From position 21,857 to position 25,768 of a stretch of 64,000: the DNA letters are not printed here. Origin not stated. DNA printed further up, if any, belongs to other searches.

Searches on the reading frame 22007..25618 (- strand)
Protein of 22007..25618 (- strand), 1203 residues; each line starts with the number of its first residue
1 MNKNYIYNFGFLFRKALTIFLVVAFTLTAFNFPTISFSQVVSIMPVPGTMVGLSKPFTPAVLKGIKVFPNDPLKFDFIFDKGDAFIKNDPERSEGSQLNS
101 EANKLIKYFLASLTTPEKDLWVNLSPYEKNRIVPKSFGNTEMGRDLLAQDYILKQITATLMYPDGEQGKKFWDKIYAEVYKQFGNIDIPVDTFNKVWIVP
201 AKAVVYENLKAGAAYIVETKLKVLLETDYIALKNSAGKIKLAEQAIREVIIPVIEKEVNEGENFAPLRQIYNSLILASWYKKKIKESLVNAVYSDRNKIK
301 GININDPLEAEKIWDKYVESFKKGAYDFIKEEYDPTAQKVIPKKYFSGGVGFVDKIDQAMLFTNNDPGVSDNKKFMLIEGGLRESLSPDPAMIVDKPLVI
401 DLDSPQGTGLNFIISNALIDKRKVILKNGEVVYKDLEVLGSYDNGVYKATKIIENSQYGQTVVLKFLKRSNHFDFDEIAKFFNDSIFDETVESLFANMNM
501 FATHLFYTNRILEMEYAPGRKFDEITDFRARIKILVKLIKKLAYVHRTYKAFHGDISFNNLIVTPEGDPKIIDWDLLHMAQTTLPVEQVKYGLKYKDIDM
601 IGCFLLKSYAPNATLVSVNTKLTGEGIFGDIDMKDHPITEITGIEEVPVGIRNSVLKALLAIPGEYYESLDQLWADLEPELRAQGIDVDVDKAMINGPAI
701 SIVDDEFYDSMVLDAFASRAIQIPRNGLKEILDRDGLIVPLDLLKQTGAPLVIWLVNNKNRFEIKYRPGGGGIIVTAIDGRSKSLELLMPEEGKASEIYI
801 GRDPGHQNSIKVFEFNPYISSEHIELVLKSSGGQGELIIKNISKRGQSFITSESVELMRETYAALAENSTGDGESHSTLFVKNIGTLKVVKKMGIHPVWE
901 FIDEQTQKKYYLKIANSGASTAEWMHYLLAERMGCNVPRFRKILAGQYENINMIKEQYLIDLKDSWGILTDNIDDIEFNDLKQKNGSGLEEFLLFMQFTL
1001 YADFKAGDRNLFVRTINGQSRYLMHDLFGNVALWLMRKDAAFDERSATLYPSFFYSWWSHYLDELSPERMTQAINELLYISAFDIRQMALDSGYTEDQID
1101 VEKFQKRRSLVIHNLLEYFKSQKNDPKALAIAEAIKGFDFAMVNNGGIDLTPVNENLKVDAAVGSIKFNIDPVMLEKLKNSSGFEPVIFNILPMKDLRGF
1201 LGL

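Call 46: search_protein_families(library=pfam, proteins=[window:22007-25618:-], max_evalue=0.01)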
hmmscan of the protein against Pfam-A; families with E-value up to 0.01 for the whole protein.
window:22007-25618:- (1203 aa): 3 families
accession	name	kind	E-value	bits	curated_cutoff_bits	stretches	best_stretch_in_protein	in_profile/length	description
PF00069.31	Pkinase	-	0.00034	20.5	31.7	1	454-589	19-157/263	Protein kinase domain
PF00498.31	FHA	-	0.0018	19.1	20.7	0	799-856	2-52/67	FHA domain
PF01163.29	RIO1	-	0.0044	17.1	22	1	509-574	80-148/187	RIO domain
